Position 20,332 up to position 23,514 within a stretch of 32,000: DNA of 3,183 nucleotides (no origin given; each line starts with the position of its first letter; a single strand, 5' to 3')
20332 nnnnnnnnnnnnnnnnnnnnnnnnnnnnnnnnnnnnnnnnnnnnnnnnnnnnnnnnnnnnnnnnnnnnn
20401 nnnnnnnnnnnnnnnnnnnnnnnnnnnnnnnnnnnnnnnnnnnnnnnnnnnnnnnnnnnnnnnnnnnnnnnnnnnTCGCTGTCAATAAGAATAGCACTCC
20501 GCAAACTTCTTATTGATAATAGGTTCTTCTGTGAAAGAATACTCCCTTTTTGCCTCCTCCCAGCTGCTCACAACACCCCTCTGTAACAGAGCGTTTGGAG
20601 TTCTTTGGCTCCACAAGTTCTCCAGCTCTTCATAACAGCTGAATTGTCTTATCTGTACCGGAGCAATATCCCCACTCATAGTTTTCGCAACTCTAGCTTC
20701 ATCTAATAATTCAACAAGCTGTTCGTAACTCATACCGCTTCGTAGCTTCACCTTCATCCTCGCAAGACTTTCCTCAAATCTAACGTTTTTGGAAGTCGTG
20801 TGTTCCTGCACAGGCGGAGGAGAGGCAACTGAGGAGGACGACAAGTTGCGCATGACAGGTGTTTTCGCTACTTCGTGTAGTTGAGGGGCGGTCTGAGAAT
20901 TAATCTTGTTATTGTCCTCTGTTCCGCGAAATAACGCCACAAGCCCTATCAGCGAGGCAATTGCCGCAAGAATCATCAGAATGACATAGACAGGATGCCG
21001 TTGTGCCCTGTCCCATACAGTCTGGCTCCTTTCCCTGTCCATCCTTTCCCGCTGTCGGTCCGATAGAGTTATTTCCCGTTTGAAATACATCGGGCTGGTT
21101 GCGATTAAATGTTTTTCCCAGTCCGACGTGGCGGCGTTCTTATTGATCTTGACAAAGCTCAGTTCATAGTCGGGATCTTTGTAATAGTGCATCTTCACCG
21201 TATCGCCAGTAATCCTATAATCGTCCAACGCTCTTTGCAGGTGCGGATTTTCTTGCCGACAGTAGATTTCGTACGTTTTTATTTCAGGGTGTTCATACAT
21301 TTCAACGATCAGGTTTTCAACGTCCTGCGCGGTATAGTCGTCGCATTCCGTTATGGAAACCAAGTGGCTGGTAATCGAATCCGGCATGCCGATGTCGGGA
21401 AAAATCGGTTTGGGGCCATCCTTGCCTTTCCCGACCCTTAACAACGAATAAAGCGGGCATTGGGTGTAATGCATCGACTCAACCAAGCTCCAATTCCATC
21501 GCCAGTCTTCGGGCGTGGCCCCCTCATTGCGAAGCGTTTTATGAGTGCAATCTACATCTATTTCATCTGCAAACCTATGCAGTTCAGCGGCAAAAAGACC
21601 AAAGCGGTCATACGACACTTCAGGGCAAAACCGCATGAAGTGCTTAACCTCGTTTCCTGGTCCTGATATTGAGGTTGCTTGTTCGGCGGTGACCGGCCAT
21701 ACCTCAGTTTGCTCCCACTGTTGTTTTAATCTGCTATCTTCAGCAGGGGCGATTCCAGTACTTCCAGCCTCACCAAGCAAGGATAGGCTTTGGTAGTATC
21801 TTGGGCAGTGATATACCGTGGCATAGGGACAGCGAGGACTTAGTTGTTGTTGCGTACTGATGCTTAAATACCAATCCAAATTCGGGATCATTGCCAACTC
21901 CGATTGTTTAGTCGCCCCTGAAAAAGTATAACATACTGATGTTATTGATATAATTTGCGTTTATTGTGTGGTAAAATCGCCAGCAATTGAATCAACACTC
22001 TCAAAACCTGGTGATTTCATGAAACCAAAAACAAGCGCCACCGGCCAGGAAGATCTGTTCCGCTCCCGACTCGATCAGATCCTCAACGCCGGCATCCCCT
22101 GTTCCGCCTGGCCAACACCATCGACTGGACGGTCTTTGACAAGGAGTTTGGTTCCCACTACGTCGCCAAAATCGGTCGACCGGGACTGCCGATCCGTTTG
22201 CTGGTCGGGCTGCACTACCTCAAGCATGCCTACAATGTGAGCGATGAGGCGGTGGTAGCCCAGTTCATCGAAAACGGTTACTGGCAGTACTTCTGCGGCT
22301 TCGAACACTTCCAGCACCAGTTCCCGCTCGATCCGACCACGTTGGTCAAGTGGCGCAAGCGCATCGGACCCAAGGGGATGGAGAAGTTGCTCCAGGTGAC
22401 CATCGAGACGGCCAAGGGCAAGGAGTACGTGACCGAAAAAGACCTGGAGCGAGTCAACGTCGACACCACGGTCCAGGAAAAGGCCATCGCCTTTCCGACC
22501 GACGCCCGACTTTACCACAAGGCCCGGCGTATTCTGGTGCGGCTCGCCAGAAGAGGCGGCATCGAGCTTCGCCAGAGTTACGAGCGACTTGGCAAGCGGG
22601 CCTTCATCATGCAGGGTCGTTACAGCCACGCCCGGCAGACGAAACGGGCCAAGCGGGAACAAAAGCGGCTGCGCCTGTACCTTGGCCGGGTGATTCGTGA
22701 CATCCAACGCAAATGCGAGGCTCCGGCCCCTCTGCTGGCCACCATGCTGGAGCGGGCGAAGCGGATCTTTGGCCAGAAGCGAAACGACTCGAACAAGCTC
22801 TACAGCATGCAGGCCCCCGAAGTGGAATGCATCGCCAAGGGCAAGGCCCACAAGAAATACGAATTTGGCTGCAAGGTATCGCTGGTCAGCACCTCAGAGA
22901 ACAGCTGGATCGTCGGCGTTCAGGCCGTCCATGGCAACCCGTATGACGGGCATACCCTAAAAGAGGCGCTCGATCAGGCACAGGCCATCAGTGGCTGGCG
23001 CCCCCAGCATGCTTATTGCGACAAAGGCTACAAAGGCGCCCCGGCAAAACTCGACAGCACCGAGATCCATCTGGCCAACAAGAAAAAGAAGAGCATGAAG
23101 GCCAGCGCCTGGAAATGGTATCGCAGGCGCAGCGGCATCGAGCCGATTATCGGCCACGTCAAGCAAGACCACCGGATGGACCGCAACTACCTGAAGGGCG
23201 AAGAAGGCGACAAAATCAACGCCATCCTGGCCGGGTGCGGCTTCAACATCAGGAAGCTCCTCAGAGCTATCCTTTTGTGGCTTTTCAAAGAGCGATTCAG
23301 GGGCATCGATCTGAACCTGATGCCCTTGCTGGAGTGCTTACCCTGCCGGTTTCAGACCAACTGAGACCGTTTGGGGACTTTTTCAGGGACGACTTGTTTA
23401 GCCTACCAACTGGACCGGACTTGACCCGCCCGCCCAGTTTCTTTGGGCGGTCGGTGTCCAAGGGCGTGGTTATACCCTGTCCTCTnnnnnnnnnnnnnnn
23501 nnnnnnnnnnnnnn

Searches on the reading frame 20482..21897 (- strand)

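Call 3: search_protein_families(library=pfam, proteins=[window:20482-21897:-], max_evalue=0.1)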
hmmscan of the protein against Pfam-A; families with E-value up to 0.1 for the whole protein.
window:20482-21897:- (471 aa): 0 families

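Call 4: search_protein_families(library=padloc, proteins=[window:20482-21897:-], max_evalue=0.1)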
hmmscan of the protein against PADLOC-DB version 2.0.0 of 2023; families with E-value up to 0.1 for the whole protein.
window:20482-21897:- (471 aa): 0 families

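Call 5: search_protein_families(library=ncbifam, proteins=[window:20482-21897:-], max_evalue=0.1)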
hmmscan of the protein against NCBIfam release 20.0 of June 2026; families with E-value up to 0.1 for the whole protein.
window:20482-21897:- (471 aa): 1 family
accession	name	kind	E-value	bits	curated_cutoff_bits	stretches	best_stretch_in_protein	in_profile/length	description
NF035953.1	integrity_Cei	equivalog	0.077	12.7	150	0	293-369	5-82/212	envelope integrity protein Cei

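Call 6: search_protein_families(library=phrogs, proteins=[window:20482-21897:-], max_evalue=0.1)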
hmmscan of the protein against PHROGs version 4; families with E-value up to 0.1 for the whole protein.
window:20482-21897:- (471 aa): 0 families

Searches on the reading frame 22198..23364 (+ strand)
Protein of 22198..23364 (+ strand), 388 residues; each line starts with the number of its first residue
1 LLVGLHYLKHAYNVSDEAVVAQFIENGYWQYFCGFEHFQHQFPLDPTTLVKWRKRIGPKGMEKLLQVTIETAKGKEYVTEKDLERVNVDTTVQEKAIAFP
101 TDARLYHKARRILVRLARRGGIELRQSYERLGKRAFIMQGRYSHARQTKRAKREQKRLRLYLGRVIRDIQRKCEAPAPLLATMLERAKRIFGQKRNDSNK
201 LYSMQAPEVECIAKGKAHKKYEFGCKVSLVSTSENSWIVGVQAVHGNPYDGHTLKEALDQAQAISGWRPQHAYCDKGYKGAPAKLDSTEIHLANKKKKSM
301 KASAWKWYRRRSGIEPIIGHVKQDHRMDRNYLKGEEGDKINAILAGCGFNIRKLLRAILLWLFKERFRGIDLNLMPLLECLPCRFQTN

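Call 3: search_protein_families(library=pfam, proteins=[window:22198-23364:+], max_evalue=0.1)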
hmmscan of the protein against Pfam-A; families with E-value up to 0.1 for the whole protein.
window:22198-23364:+ (388 aa): 5 families
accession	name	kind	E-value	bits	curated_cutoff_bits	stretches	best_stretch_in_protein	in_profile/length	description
PF05598.16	DUF772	-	1.4e-14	54.2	23.1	1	1-66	9-72/74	Transposase domain (DUF772)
PF01609.27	DDE_Tnp_1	-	1.9e-11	44.6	23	1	214-345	25-194/200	Transposase DDE domain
PF13751.12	DDE_Tnp_1_6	-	1.5e-06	29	25.1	1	274-355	42-125/125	Transposase DDE domain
PF13612.12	DDE_Tnp_1_3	-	0.00049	20.6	27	1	212-326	33-146/155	Transposase DDE domain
PF03691.19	UPF0167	-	0.061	13.6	25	0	210-327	50-155/174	Uncharacterised protein family (UPF0167)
